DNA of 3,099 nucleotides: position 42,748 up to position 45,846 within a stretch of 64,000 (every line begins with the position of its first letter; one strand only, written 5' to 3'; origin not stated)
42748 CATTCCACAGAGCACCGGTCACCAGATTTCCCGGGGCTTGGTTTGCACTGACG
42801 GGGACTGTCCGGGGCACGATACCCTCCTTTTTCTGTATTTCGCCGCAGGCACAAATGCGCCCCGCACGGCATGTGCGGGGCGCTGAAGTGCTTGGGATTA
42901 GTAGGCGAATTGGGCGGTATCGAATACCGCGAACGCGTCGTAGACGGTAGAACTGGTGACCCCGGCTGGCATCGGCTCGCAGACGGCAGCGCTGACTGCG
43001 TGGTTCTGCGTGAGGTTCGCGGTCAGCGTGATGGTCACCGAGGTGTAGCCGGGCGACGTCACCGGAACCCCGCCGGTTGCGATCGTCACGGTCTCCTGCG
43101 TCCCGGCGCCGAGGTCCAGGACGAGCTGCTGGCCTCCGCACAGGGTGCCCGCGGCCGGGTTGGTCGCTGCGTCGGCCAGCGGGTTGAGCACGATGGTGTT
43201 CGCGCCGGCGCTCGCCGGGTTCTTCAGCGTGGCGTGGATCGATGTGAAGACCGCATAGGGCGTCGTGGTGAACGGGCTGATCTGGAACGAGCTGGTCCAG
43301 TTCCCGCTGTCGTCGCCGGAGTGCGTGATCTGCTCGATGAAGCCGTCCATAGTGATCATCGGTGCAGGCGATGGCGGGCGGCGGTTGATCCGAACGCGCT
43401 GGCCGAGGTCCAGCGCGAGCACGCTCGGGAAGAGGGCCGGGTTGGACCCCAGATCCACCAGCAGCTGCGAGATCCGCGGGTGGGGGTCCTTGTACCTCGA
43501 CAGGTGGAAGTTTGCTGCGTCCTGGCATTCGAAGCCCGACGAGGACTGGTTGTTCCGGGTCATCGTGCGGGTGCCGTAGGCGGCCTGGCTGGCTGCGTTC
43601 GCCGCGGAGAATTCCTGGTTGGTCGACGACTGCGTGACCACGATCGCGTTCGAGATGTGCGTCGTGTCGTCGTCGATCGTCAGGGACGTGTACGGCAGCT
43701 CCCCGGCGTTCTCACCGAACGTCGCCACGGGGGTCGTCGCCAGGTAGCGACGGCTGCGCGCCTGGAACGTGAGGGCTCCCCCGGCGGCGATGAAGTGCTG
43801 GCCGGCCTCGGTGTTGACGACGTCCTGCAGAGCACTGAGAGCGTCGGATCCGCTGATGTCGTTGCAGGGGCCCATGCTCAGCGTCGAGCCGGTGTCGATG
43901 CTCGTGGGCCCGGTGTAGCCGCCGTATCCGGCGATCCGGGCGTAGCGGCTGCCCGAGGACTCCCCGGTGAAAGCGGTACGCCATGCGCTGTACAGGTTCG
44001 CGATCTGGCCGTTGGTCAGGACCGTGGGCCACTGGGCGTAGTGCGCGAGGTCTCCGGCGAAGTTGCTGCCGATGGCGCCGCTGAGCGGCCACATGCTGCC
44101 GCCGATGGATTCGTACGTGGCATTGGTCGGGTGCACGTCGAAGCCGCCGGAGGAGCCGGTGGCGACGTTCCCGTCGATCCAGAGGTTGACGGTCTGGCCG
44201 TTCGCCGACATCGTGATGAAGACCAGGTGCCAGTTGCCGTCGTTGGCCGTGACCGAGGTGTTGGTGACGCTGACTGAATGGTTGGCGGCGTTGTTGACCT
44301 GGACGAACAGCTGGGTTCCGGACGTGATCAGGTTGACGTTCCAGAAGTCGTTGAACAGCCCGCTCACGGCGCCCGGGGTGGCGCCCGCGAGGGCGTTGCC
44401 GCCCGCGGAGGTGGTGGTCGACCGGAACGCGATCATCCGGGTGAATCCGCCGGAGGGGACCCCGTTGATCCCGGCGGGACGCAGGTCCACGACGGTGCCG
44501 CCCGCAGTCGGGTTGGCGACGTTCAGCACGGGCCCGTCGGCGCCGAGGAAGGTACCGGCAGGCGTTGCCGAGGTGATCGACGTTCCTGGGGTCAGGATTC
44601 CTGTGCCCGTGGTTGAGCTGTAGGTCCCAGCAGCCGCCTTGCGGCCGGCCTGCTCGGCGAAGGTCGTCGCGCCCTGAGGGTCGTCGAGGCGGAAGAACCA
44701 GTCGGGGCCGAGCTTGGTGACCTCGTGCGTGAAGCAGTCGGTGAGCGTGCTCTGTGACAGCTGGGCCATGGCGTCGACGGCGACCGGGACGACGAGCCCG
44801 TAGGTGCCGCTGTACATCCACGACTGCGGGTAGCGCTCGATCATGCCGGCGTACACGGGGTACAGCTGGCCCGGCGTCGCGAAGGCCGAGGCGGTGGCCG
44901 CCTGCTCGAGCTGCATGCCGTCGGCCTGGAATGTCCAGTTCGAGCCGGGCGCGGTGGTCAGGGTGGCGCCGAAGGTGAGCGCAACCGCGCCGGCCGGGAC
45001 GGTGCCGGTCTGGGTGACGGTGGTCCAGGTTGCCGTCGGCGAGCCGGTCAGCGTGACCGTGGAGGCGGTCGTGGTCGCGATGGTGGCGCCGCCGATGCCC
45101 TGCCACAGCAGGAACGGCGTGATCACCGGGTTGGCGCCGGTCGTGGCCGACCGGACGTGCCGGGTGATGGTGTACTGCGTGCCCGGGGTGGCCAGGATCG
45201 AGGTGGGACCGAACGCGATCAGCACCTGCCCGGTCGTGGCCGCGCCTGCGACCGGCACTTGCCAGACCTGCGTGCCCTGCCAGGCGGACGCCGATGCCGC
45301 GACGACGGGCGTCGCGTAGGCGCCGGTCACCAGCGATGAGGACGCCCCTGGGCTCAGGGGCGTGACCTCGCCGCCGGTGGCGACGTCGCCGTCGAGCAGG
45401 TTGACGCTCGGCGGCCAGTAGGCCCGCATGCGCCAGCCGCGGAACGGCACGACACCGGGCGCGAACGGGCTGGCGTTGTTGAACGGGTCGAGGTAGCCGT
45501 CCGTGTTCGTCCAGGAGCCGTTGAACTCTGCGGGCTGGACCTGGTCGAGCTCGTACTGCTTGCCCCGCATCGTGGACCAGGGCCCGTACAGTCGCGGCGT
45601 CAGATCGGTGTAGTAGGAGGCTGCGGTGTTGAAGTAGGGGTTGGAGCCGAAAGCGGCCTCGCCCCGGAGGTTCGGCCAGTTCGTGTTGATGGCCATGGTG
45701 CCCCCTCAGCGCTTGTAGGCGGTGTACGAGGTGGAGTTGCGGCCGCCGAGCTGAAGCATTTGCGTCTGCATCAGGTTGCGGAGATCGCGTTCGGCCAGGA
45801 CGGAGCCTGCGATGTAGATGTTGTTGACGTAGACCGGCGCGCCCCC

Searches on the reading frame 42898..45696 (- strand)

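Call 9: search_protein_families(library=phrogs, proteins=[window:42898-45696:-], max_evalue=0.00001)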
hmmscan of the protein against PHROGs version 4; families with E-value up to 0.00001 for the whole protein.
window:42898-45696:- (932 aa): 2 families
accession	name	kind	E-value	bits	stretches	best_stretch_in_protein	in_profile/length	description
phrog_5313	-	unknown function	1.2e-65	223.3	1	36-838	169-983/1052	-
phrog_17320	-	unknown function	6.8e-09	35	1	422-570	950-1091/1373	-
